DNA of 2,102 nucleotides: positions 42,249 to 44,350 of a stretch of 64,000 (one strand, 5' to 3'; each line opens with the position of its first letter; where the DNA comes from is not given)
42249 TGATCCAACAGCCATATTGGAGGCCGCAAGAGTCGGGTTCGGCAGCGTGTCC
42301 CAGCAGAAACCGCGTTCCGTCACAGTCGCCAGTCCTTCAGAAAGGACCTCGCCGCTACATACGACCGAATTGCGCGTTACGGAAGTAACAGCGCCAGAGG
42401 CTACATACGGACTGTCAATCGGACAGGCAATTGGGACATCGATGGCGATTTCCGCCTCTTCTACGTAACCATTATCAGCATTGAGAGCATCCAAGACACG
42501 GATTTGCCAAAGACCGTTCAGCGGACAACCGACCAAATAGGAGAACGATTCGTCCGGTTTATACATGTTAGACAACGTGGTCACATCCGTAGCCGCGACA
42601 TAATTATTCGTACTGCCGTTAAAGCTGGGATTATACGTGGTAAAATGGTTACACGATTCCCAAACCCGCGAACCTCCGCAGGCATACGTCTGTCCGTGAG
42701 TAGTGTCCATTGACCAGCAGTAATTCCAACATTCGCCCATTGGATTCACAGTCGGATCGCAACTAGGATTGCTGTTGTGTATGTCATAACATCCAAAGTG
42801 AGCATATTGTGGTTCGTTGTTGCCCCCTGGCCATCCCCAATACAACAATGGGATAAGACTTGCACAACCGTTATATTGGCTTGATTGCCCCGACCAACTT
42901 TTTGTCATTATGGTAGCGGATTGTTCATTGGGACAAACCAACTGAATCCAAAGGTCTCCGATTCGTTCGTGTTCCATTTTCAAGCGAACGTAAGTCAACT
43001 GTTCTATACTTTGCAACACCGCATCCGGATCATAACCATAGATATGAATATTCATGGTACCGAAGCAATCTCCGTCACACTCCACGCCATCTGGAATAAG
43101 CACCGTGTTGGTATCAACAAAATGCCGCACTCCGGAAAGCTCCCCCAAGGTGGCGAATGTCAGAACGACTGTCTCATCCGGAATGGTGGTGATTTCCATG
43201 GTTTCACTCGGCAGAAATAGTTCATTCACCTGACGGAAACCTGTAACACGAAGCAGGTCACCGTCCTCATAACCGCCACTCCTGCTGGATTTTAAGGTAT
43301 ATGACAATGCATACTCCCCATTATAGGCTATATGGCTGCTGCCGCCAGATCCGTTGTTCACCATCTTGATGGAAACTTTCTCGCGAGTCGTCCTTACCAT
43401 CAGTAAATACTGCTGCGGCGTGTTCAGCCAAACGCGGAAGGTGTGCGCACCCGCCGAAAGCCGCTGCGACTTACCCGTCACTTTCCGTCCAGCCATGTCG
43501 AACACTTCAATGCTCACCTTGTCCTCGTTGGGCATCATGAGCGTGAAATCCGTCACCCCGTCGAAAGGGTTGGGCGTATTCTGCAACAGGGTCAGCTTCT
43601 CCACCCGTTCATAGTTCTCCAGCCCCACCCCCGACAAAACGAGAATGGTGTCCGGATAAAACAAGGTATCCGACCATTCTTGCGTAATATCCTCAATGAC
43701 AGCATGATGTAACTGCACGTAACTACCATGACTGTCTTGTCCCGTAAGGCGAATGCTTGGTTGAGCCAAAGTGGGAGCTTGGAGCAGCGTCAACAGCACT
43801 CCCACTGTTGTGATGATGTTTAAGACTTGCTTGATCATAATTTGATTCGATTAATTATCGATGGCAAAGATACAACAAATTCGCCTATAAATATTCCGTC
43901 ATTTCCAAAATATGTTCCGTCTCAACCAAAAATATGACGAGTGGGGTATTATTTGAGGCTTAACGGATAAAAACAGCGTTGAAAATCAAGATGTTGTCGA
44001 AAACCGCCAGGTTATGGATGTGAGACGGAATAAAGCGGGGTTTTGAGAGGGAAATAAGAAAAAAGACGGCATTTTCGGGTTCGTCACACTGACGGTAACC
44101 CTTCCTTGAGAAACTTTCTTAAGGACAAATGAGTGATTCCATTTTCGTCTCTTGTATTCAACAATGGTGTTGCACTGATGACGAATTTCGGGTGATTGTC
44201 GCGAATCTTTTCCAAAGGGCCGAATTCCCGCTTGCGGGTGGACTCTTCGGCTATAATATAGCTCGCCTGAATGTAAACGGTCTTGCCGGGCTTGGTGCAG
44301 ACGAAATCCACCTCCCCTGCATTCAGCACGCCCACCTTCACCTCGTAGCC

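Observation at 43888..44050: Non-coding ~165-bp element conserved upstream of both FISUMP genes, with 21-bp-phased TTCCGTC repeats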

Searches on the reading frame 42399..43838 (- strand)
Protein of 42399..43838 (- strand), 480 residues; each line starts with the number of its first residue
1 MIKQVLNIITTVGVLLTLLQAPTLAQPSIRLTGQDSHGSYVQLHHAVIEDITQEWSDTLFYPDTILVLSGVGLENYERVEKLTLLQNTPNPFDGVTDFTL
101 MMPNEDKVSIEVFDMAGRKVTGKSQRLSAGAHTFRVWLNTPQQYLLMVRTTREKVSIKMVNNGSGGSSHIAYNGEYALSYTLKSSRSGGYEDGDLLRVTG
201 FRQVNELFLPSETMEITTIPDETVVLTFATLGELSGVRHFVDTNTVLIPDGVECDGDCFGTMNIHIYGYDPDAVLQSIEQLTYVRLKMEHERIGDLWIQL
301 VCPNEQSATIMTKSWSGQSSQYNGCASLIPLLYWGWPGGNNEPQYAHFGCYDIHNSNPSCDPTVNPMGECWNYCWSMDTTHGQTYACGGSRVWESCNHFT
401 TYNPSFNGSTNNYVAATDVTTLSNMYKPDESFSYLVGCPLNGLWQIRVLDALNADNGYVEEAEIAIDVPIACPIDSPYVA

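Call 13: find_homologous_proteins(query=window:42399-43838:-, max_evalue=1e-10)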
Query window:42399-43838:- (480 aa): 59 proteins with E <= 1e-10 among 8000 candidates.
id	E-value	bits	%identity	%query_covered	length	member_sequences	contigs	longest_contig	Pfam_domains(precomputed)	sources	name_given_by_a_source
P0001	1.4e-268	910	99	82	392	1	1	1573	-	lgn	-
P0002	2.5e-160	553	71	73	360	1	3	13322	-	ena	-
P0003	6.9e-149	515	50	96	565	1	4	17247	-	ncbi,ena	-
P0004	4.2e-138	479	47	94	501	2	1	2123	PF01483.28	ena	-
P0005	4.5e-138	479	49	95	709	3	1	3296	PF09603.16,PF01483.28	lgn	-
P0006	1.9e-125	438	46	92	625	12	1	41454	PF01483.28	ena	-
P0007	2.0e-122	428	45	93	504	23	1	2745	PF01483.28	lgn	-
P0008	3.0e-114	401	50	79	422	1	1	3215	-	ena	-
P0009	1.0e-113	399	44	94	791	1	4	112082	PF09603.16,PF01483.28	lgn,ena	-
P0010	2.6e-110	388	42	94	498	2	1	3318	PF01483.28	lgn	-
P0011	1.0e-109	386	41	97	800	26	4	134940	PF09603.16,PF01483.28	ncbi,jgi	jgi:uncharacterized protein (TIGR02145 family)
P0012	3.9e-109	384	41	97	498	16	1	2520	PF18962.8,PF01483.28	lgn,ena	-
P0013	1.8e-106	375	40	95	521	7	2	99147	PF01483.28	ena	-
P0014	1.8e-103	365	40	94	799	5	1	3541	PF09603.16,PF01483.28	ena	-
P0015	3.5e-94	335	48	73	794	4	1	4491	PF09603.16,PF25059.2,PF01483.28,PF00041.28,PF16656.12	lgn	-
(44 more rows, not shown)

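Call 14: find_encoding_contigs(protein=P0002, flank=4000, max_places=3)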
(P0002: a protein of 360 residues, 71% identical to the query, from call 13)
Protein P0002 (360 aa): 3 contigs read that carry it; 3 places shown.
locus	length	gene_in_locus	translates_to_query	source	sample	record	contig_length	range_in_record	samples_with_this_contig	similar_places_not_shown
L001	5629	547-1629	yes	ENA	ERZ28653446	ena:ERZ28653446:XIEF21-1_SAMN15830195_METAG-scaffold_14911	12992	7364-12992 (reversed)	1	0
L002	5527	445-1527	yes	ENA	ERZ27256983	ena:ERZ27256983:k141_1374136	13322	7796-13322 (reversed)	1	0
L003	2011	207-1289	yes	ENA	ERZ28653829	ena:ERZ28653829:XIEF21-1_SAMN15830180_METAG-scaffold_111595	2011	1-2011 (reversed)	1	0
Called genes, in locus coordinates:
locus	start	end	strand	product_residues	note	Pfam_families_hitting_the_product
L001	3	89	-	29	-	?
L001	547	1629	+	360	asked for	-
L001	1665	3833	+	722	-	PF09603:Fib_succ_major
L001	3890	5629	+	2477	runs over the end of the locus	PF25788:Ig_Rha78A_N (faint), PF00041:fn3 (weak), PF01108:Tissue_fac (faint), PF09294:Interfer-bind (faint), PF16656:Pur_ac_phosph_N (faint), PF21605:CRLF2-like_D2 (faint), PF00041:fn3 (weak), PF18962:Por_Secre_tail, +3 more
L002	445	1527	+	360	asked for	-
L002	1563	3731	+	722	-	PF09603:Fib_succ_major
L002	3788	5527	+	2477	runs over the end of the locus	PF25788:Ig_Rha78A_N (faint), PF00041:fn3 (weak), PF01108:Tissue_fac (faint), PF09294:Interfer-bind (faint), PF16656:Pur_ac_phosph_N (faint), PF21605:CRLF2-like_D2 (faint), PF00041:fn3 (weak), PF18962:Por_Secre_tail, +3 more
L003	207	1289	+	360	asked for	-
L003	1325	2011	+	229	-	?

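Call 15: find_encoding_contigs(protein=P0003, flank=4000, max_places=3)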
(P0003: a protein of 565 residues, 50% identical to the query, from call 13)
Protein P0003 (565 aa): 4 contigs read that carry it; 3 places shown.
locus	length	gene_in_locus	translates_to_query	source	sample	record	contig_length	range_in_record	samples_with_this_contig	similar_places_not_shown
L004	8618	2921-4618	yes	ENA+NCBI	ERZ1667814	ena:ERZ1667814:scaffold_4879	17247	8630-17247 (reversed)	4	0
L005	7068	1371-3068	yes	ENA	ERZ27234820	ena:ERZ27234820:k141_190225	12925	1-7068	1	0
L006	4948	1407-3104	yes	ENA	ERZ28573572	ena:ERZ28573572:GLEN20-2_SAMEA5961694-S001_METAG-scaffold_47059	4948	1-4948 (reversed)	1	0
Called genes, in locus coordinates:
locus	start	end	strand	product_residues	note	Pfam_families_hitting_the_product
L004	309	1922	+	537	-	PF01293:PEPCK_ATP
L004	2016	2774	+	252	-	PF03575:Peptidase_S51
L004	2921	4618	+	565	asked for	-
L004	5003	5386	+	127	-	PF05168:HEPN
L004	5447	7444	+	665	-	PF17391:Urocanase_N, PF01175:Urocanase, PF17392:Urocanase_C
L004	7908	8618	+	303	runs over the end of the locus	-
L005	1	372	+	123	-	?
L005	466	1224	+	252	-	PF03575:Peptidase_S51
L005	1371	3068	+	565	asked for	-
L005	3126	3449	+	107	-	PF01909:NTP_transf_2, PF18765:Polbeta (weak)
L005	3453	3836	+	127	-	PF05168:HEPN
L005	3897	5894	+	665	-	PF17391:Urocanase_N, PF01175:Urocanase, PF17392:Urocanase_C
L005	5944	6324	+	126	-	PF05635:23S_rRNA_IVP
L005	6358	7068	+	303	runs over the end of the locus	-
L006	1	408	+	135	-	?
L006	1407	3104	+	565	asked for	-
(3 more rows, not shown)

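Call 16: find_encoding_contigs(protein=P0006, flank=4000, max_places=2)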
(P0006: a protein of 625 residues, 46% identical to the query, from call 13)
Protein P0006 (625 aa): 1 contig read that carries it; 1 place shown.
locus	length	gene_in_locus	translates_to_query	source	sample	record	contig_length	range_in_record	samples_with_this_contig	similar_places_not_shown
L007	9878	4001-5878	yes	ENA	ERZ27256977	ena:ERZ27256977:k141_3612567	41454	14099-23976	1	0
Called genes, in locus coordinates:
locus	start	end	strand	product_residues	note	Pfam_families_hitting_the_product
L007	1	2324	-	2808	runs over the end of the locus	PF16656:Pur_ac_phosph_N (faint), PF00041:fn3 (weak), PF09294:Interfer-bind (faint), PF23376:Fn3_VIN3 (faint), PF24421:Ig_J (faint), PF00041:fn3, PF00041:fn3, PF18962:Por_Secre_tail, +3 more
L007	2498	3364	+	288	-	PF12833:HTH_18, PF00165:HTH_AraC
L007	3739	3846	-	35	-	-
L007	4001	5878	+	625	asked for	PF01483:P_proprotein (faint)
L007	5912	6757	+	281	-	PF06161:DUF975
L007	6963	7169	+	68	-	-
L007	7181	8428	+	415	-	PF08529:NusA_N, PF07650:KH_2 (faint), PF00575:S1 (faint), PF13184:KH_NusA_1st, PF26594:KH_NusA_2nd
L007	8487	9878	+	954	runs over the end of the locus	PF04760:IF2_N, PF00009:GTP_EFTU, PF01926:MMR_HSR1, PF22042:EF-G_D2, PF11987:IF-2, PF03144:GTP_EFTU_D2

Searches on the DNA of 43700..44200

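Call 53: search_rna_families(source=window, start=43700, end=44200, threshold=evalue, max_evalue=1)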
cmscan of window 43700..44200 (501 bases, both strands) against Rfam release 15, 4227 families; matches with E-value up to 1: 0.
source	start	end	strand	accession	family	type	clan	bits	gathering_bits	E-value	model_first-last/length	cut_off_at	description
